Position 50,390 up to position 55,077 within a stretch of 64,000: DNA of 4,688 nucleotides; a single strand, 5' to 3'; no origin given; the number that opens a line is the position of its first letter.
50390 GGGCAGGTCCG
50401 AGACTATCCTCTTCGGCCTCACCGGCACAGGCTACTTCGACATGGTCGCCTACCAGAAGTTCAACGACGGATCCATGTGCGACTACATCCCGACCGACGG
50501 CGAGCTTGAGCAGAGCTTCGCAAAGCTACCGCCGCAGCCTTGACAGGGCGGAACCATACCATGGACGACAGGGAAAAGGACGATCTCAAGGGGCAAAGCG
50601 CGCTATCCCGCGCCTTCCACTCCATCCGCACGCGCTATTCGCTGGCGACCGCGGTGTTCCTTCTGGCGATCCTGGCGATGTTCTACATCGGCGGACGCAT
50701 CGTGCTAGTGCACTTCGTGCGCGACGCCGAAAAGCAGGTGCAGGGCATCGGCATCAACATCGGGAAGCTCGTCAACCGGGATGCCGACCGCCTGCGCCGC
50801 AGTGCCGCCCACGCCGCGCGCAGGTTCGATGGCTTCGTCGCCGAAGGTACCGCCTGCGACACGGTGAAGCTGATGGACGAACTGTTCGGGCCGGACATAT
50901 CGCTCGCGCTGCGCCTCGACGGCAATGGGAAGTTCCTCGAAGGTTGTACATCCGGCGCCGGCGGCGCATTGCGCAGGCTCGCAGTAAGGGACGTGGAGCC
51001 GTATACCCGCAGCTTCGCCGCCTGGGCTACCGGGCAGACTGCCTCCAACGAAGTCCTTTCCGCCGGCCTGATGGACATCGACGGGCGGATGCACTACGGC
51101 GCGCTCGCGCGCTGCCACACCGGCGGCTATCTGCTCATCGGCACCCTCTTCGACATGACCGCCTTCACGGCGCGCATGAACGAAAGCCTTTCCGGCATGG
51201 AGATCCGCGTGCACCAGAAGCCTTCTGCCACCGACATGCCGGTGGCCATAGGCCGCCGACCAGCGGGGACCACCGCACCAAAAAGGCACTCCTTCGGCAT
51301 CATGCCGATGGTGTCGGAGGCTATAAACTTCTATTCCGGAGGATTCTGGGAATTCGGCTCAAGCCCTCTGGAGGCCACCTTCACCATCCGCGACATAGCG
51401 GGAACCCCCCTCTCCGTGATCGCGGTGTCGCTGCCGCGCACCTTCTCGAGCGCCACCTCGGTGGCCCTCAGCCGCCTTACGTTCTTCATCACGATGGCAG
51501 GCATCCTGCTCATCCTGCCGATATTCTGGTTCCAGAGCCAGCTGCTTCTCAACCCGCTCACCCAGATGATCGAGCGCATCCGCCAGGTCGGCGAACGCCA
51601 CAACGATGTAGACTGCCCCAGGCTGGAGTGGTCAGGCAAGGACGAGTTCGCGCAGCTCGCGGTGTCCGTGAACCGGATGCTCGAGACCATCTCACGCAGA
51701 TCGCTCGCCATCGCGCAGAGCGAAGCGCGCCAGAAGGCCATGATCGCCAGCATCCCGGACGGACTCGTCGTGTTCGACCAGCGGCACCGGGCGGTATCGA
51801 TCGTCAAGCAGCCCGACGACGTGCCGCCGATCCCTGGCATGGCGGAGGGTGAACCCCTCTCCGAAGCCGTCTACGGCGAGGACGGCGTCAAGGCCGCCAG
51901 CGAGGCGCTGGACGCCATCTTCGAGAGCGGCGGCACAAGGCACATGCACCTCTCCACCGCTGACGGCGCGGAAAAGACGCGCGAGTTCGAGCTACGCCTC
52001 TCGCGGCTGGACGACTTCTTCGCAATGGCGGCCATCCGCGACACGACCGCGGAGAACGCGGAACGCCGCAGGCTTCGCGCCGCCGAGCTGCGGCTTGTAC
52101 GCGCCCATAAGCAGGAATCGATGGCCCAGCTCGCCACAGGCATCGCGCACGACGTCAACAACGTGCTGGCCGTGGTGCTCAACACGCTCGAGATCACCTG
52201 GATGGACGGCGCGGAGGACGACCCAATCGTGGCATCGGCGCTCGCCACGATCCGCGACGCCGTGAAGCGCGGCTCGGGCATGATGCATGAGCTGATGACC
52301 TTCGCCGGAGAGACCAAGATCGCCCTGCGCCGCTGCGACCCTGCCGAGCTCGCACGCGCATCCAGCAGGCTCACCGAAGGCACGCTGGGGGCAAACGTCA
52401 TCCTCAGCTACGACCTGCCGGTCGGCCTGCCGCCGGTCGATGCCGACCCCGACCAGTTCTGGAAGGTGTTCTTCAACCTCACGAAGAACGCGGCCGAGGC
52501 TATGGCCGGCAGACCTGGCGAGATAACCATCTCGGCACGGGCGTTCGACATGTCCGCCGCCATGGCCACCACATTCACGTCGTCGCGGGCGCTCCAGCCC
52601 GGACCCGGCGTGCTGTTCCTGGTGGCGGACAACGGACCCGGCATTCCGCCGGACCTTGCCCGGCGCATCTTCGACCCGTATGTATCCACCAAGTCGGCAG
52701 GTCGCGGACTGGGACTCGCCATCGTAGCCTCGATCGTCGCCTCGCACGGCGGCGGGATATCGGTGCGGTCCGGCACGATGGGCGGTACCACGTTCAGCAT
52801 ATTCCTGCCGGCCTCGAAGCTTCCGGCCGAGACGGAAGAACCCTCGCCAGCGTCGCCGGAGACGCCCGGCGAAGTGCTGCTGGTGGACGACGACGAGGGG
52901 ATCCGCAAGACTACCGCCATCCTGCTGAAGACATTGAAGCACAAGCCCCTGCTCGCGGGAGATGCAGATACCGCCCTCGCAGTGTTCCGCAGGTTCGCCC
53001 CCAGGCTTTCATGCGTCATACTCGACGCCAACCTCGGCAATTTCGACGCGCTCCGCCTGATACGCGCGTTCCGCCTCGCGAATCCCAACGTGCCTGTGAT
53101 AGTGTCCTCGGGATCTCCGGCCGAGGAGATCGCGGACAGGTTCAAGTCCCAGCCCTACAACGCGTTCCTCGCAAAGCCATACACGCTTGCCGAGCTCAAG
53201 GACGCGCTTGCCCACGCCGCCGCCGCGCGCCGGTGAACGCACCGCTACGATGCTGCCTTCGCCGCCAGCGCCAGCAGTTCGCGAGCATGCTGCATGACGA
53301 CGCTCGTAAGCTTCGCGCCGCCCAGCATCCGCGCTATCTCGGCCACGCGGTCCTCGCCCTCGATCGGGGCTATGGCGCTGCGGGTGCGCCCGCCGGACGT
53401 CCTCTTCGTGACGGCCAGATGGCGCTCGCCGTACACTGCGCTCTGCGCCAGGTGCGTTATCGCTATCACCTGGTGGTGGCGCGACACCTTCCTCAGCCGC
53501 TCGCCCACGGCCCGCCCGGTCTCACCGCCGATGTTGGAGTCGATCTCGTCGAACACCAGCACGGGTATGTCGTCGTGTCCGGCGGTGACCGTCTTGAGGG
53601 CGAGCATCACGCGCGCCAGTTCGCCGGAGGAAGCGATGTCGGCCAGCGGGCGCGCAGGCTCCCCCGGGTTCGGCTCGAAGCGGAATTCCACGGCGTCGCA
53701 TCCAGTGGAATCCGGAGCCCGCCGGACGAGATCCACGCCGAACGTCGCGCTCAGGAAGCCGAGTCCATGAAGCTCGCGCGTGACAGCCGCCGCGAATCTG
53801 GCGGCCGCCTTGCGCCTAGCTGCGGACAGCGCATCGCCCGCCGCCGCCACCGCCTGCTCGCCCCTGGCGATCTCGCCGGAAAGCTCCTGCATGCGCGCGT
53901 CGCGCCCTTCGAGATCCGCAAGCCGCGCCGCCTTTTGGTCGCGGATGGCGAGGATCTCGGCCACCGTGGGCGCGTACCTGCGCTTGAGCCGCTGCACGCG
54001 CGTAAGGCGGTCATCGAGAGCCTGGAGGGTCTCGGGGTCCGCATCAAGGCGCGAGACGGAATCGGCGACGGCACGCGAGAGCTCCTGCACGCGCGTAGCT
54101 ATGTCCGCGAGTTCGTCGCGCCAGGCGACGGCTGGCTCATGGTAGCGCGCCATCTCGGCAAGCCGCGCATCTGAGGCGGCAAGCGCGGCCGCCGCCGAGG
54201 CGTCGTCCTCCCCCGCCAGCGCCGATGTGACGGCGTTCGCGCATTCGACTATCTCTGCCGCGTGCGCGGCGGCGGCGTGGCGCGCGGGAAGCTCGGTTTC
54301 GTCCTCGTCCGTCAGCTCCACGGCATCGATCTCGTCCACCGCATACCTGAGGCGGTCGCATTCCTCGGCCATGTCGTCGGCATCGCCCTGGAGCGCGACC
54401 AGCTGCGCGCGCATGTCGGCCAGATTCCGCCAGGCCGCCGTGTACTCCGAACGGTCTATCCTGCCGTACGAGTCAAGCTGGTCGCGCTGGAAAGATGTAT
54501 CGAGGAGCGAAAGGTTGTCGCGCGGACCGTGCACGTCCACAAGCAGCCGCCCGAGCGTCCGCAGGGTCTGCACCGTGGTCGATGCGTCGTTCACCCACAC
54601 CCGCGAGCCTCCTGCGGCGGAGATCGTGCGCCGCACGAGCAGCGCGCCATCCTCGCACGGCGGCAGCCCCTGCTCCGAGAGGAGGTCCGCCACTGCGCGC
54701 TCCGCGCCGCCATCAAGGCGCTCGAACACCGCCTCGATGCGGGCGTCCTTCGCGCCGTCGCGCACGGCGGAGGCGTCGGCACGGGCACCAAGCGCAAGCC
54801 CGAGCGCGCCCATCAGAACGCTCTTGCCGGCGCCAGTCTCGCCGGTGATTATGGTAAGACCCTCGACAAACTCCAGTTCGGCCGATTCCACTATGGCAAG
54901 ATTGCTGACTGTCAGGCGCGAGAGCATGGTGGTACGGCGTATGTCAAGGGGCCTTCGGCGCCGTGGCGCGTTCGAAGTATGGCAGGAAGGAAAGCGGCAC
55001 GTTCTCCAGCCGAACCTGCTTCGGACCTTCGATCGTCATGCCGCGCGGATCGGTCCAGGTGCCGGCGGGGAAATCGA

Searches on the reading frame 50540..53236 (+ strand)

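Call 20: search_protein_families(library=pfam, proteins=[window:50540-53236:+], max_evalue=0.001)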
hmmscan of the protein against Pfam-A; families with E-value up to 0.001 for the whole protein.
window:50540-53236:+ (898 aa): 5 families
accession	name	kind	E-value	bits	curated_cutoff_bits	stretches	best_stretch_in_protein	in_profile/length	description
PF02518.31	HATPase_c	-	2e-20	73.7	26.4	1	636-759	2-110/111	Histidine kinase-, DNA gyrase B-, and HSP90-like ATPase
PF00072.30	Response_reg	-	2e-11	44.5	30.2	1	779-890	1-110/111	Response regulator receiver domain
PF00672.30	HAMP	-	8.9e-08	32.8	25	1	334-385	4-52/53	HAMP domain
PF00512.31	HisKA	-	0.00018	22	26.9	1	528-589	2-61/66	His Kinase A (phospho-acceptor) domain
PF06490.17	FleQ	-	0.00046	20.9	22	1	779-893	2-106/108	Flagellar regulatory protein FleQ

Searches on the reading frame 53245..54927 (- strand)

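Call 20: search_protein_families(library=pfam, proteins=[window:53245-54927:-], max_evalue=0.001)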
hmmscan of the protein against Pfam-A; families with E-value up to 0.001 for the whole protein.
window:53245-54927:- (560 aa): 5 families
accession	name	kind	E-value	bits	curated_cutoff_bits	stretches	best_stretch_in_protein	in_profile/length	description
PF02463.25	SMC_N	-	1e-15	58.2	40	1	2-510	2-215/220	RecF/RecN/SMC N terminal domain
PF13476.12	AAA_23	-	9.8e-09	36.6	27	1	4-54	1-51/201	AAA domain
PF13304.12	AAA_21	-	3.2e-05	24.6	27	0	341-492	220-298/304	AAA domain, putative AbiEii toxin, Type IV TA system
PF13401.12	AAA_22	-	0.00029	21.6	27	0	22-61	5-33/130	AAA domain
PF13555.12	AAA_29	-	0.00064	19.9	27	0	2-46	1-46/61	P-loop containing region of AAA domain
